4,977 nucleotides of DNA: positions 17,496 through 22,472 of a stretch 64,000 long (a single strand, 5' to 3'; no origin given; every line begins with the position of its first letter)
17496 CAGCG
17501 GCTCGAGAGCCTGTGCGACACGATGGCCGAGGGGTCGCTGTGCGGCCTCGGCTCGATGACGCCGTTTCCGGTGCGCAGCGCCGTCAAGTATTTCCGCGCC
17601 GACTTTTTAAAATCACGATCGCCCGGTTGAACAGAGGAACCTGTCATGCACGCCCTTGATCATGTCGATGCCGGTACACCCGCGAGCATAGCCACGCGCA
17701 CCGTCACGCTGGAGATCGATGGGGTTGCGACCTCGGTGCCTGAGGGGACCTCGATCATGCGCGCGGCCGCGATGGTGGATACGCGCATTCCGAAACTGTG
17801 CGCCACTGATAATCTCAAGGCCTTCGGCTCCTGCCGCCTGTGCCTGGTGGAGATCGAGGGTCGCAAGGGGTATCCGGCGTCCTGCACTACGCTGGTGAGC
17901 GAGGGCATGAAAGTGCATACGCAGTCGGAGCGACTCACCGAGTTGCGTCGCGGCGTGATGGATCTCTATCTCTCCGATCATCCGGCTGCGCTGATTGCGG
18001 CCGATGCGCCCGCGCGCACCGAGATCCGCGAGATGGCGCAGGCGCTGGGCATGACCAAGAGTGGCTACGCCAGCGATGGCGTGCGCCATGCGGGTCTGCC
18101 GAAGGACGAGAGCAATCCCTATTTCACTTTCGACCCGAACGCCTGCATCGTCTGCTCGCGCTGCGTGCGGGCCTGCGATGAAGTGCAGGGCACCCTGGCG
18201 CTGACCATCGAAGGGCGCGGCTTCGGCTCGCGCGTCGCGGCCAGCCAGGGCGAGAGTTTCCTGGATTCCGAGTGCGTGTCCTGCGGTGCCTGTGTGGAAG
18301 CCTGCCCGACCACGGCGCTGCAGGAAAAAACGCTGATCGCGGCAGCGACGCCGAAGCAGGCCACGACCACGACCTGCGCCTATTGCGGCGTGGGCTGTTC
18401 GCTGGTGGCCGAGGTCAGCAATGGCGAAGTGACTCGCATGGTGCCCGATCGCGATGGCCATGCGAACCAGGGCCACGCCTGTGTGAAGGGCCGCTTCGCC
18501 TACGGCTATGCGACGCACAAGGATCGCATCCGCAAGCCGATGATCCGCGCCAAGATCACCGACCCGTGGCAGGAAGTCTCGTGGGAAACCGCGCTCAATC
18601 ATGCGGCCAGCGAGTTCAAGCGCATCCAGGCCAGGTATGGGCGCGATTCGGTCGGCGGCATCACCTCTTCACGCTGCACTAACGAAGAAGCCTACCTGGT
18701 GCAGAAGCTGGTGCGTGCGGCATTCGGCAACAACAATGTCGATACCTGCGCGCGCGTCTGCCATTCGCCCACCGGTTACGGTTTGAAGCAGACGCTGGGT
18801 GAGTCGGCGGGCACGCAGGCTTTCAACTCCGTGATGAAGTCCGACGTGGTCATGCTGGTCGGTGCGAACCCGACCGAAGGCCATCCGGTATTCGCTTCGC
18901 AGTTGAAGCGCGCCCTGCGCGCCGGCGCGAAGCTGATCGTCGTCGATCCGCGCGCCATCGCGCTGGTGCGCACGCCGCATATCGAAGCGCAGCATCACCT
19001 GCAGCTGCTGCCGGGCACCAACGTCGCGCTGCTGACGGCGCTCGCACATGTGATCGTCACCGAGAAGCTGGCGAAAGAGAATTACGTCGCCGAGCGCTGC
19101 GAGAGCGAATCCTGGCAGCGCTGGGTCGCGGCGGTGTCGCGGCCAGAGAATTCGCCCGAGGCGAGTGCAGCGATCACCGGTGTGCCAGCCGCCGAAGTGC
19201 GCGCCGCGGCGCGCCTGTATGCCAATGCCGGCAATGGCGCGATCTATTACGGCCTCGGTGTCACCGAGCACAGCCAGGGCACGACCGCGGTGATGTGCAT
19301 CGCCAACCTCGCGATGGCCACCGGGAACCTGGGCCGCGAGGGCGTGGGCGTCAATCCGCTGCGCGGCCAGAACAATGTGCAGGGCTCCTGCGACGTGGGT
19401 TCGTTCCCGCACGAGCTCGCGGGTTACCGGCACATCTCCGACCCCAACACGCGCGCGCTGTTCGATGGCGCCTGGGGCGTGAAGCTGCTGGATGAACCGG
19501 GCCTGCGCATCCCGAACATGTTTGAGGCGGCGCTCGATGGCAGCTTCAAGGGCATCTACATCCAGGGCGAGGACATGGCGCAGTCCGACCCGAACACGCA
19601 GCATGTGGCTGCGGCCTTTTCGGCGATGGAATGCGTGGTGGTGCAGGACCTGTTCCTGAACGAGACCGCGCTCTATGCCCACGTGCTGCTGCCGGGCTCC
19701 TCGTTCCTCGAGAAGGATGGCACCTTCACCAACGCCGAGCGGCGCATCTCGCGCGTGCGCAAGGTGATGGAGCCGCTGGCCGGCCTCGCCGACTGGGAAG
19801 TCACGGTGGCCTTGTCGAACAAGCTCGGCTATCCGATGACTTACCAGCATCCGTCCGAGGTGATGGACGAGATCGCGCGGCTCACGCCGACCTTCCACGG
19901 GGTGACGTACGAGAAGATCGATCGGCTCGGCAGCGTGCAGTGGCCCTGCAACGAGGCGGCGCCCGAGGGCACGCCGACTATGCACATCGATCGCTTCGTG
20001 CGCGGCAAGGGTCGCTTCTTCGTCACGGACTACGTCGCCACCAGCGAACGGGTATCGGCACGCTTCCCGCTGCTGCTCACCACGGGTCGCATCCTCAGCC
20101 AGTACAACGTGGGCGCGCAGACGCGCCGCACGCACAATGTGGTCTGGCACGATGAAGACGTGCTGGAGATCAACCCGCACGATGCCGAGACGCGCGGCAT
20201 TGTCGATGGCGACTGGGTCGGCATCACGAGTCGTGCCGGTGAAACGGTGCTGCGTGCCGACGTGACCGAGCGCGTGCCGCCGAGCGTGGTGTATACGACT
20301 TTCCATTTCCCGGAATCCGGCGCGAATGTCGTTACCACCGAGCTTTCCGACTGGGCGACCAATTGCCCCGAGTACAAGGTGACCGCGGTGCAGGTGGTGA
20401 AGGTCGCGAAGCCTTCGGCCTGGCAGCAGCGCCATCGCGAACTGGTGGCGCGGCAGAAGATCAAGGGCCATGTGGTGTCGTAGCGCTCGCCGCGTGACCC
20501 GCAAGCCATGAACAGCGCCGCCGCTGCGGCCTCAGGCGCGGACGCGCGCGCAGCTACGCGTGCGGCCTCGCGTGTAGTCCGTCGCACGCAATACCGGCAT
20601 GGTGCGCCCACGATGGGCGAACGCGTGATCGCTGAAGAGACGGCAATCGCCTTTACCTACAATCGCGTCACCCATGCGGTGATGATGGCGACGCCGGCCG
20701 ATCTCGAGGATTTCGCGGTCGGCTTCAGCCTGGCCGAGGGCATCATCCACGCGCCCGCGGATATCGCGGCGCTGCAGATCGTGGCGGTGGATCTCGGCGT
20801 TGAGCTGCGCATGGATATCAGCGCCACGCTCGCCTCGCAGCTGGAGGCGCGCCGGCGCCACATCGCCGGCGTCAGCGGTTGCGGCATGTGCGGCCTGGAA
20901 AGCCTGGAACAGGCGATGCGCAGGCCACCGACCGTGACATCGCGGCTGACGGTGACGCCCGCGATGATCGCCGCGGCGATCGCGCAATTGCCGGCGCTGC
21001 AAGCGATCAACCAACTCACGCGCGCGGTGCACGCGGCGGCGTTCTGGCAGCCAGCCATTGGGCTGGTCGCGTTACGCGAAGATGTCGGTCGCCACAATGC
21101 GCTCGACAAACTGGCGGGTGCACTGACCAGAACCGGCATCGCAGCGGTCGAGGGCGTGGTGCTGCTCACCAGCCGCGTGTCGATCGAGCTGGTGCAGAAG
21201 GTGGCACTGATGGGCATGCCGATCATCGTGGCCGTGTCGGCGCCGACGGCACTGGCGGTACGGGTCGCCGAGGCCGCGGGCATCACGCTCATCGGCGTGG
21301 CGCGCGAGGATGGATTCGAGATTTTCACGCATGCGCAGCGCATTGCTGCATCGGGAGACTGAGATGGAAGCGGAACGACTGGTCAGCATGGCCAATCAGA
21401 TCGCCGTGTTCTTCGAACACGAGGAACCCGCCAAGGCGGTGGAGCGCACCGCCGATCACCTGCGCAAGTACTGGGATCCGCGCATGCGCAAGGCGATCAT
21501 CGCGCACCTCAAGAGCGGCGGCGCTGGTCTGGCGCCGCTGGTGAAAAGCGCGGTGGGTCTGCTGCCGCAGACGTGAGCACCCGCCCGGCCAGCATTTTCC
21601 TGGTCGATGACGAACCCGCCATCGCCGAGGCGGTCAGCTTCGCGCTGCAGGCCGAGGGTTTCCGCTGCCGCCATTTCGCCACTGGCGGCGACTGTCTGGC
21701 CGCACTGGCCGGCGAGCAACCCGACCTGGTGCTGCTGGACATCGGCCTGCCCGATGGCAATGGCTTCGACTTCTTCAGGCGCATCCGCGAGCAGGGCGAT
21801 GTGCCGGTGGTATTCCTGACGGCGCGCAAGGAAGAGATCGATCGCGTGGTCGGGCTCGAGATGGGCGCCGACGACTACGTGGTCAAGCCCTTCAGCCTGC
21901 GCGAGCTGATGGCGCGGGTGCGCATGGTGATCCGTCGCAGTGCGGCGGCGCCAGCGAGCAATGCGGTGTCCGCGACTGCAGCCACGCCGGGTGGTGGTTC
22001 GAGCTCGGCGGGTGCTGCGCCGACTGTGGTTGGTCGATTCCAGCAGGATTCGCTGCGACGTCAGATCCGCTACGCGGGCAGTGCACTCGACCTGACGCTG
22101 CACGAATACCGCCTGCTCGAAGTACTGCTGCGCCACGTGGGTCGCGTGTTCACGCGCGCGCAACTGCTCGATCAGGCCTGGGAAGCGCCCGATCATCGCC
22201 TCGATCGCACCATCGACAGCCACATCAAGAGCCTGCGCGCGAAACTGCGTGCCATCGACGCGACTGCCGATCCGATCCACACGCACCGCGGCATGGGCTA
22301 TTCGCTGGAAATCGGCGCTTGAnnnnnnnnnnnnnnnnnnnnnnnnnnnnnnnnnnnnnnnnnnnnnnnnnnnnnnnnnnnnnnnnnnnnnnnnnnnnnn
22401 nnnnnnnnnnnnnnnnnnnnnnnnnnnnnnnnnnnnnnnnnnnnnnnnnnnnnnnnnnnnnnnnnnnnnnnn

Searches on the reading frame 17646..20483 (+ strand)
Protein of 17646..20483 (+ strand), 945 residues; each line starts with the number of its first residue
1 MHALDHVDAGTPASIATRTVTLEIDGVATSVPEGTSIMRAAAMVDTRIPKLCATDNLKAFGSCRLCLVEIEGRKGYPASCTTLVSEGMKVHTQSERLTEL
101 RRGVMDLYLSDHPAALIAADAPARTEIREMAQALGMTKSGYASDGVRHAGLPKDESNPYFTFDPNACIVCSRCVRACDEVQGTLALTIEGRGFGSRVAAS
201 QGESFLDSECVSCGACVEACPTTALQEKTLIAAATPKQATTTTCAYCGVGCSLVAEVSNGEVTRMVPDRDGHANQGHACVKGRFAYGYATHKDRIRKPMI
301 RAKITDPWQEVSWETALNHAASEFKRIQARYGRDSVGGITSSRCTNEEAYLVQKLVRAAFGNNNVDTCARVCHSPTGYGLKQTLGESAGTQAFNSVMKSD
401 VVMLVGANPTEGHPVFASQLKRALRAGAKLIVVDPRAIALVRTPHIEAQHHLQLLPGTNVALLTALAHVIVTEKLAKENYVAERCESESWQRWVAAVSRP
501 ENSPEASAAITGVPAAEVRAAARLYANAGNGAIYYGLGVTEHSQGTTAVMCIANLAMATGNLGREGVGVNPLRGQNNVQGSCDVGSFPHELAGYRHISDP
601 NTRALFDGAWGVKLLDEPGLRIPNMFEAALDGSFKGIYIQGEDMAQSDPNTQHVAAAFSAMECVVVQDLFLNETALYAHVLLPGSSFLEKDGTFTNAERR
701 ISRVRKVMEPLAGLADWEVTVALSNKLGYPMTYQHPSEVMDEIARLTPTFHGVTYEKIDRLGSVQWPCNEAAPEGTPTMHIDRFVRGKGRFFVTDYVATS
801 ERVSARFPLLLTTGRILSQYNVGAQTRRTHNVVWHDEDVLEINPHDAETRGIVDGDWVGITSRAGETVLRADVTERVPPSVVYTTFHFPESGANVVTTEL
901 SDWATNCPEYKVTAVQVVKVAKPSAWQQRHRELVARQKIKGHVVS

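Call 3: search_protein_families(library=pfam, proteins=[window:17646-20483:+])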
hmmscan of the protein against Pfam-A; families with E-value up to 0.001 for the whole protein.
window:17646-20483:+ (945 aa): 11 families
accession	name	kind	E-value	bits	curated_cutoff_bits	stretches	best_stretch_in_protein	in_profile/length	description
PF00384.28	Molybdopterin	-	2.9e-67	227.6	24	1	294-725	1-352/353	Molybdopterin oxidoreductase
PF01568.27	Molydop_binding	-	2.5e-28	98.7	26.8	1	809-914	1-110/110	Molydopterin dinucleotide binding domain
PF13510.11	Fer2_4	-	5e-23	81.4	22.8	1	18-94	2-81/82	2Fe-2S iron-sulfur cluster binding domain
PF04879.21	Molybdop_Fe4S4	-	1.2e-16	60.8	22.7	1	239-289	3-53/55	Molybdopterin oxidoreductase Fe4S4 domain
PF12838.12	Fer4_7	-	3.7e-10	40.5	27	1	167-224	2-52/52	4Fe-4S dicluster domain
PF22117.2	Fer4_Nqo3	-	5.4e-06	26.9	27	1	161-225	5-66/67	NADH-quinone oxidoreductase subunit 3, ferredoxin-like domain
PF00037.32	Fer4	-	1.5e-05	25.1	21.1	1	208-225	6-23/24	4Fe-4S binding domain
PF13237.11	Fer4_10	-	8.2e-05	22.9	25.5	1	162-221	4-53/53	4Fe-4S dicluster domain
PF13187.11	Fer4_9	-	0.00038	20.9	27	1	166-224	1-51/52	4Fe-4S dicluster domain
PF12837.12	Fer4_6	-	0.00043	20.5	25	0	160-178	2-20/24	4Fe-4S binding domain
PF14697.11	Fer4_21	-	0.00048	20.6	35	1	163-222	4-53/59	4Fe-4S dicluster domain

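Call 4: search_protein_families(library=ncbifam, proteins=[window:17646-20483:+])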
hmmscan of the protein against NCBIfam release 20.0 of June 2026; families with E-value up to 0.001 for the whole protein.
window:17646-20483:+ (945 aa): 46 families (the best 25 are shown)
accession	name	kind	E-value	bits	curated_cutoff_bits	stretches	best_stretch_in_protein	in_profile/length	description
TIGR01591.1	Fdh-alpha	equivalog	5.9e-274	910.3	666.25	1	242-917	1-672/672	formate dehydrogenase subunit alpha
NF047855.1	AssmNtatRedNasC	equivalog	4e-132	441.9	1100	1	235-918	16-707/708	assimilatory nitrate reductase catalytic subunit NasC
TIGR01973.1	NuoG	equivalog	5.1e-91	306.3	470.05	1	22-713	1-595/606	NADH-quinone oxidoreductase subunit NuoG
NF005895.0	PRK07860.1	equivalog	1.9e-87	294.1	802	1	13-748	11-679/811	NADH-quinone oxidoreductase subunit G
NF041323.1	Nitr_red_NasA_Halo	equivalog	1.1e-81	275.4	1000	1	247-917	3-672/673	assimilatory nitrate reductase NasA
TIGR01701.1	Fdhalpha-like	subfamily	6e-73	246.2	582.15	1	292-917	97-741/744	FdhF/YdeP family oxidoreductase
NF010055.0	PRK13532.1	equivalog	8.9e-69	232.6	904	3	204-486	7-292/830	nitrate reductase catalytic subunit NapA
TIGR01706.1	NAPA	equivalog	1.1e-65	222.5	930.55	3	204-486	6-292/830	periplasmic nitrate reductase subunit alpha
TIGR01553.1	formate-DH-alph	equivalog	1.3e-60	205.2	814.2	3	237-484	42-303/1009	formate dehydrogenase-N subunit alpha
NF040763.1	FeFe_hydrog_A6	exception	5.9e-55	186.7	765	1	20-232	1-212/571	NADH-dependent [FeFe] hydrogenase, group A6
NF041513.1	formate_DH_Act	exception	3.5e-54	184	1400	3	209-483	16-293/1067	formate dehydrogenase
NF005745.0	PRK07569.1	equivalog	1.2e-49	168.9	333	1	19-239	3-221/238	bidirectional hydrogenase complex protein HoxU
TIGR02166.1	dmsA_ynfE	subfamily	6.5e-49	166.7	777.7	2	209-731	11-561/794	DMSO/selenate family reductase complex A subunit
NF012032.0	PRK15488.1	equivalog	8e-47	159.7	694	1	204-765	7-563/759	thiosulfate reductase PhsA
NF006305.0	PRK08493.1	equivalog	1.9e-36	125.5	591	1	20-435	2-408/819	NADH-quinone oxidoreductase subunit G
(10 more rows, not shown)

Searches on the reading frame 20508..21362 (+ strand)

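Call 3: search_protein_families(library=pfam, proteins=[window:20508-21362:+])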
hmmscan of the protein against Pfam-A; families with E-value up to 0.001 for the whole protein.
window:20508-21362:+ (284 aa): 1 family
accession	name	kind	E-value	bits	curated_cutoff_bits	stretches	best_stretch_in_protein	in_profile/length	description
PF02634.21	FdhD-NarQ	-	7.1e-75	252.2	27.2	1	42-279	1-236/237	FdhD/NarQ family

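Call 4: search_protein_families(library=ncbifam, proteins=[window:20508-21362:+])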
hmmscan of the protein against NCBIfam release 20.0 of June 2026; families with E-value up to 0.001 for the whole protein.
window:20508-21362:+ (284 aa): 2 families
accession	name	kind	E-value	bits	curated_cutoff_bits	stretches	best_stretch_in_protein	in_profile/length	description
TIGR00129.1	fdhD_narQ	equivalog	3.8e-59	200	140.9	1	40-280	4-236/237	formate dehydrogenase accessory sulfurtransferase FdhD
NF001943.0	PRK00724.1-2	equivalog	7.8e-55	185.8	269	1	21-280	7-273/274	formate dehydrogenase accessory sulfurtransferase FdhD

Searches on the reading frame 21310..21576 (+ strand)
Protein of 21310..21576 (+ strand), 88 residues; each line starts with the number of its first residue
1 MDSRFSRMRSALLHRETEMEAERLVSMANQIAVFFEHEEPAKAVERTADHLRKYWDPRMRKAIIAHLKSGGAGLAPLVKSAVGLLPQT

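Call 44: search_protein_families(library=pfam, proteins=[window:21310-21576:+], max_evalue=0.01)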
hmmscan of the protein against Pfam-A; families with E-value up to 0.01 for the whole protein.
window:21310-21576:+ (88 aa): 1 family
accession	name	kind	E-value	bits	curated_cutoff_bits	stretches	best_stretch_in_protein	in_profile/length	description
PF11390.13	FdsD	-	4.6e-25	88.2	27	1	23-82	1-61/61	NADH-dependant formate dehydrogenase delta subunit FdsD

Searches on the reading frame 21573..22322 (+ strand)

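Call 3: search_protein_families(library=pfam, proteins=[window:21573-22322:+])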
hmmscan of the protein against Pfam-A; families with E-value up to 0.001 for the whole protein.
window:21573-22322:+ (249 aa): 2 families
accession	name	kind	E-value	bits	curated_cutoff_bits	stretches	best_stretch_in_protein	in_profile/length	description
PF00072.30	Response_reg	-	9.4e-29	100.3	30.2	1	8-117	1-111/111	Response regulator receiver domain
PF00486.34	Trans_reg_C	-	1.8e-22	79.6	26.2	1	170-245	2-77/77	Transcriptional regulatory protein, C terminal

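Call 4: search_protein_families(library=ncbifam, proteins=[window:21573-22322:+])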
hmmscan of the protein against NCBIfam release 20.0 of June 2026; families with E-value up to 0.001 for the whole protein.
window:21573-22322:+ (249 aa): 99 families (the best 25 are shown)
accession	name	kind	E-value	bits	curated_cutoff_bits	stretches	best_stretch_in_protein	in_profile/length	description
NF008296.0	PRK11083.1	equivalog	2e-87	292.4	273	1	6-246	4-226/228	two-component system response regulator CreB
TIGR02154.1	PhoB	equivalog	4.8e-57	192.9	296.2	2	7-130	4-130/226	phosphate regulon transcriptional regulator PhoB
NF007982.1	PRK10710.1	equivalog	3e-55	187.4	380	2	6-127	8-129/235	envelope stress response regulator BaeR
NF045944.1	ResRegRpaBCyano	equivalog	1.2e-52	178.6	330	1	10-245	2-227/229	response regulator transcription factor RpaB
NF040689.1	MtrAB_MtrA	equivalog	8.5e-51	172.4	300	1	8-244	1-217/219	MtrAB system response regulator MtrA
NF040534.1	resp_reg_YycF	equivalog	9.1e-50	169.1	340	1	8-245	3-227/231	response regulator YycF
NF041733.1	resp_reg_CseB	equivalog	1.1e-49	168.9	350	1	7-245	2-226/228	two-component system response regulator CseB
NF053854.1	RespRegPhoBBctds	equivalog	1.7e-47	161.7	270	1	8-245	1-224/225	two-component system response regulator PhoB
TIGR01387.1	cztR_silR_copR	subfamily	4.1e-43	147.5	279.2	2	8-129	1-123/218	heavy metal response regulator transcription factor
NF008034.0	PRK10766.1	equivalog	7.7e-43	146.6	275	1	6-245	3-226/231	two-component system response regulator TorR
TIGR03787.1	marine_sort_RR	equivalog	1.7e-42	145.5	335.7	1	8-244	3-224/227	proteobacterial dedicated sortase system response regulator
NF033117.2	vanR_ACDEGLN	exception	2.1e-42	145.2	350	1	8-246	1-226/226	VanR-ABDEGLN family response regulator transcription factor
NF007820.0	PRK10529.1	equivalog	1.2e-41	142.6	325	2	7-132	3-128/225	two-component system response regulator KdpE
NF012227.0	AdeR_RR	equivalog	2.9e-40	138.2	340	2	6-126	12-132/239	efflux system response regulator transcription factor AdeR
NF008199.0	PRK10955.1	equivalog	6.3e-40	137.5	341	1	8-244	4-227/232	envelope stress response regulator transcription factor CpxR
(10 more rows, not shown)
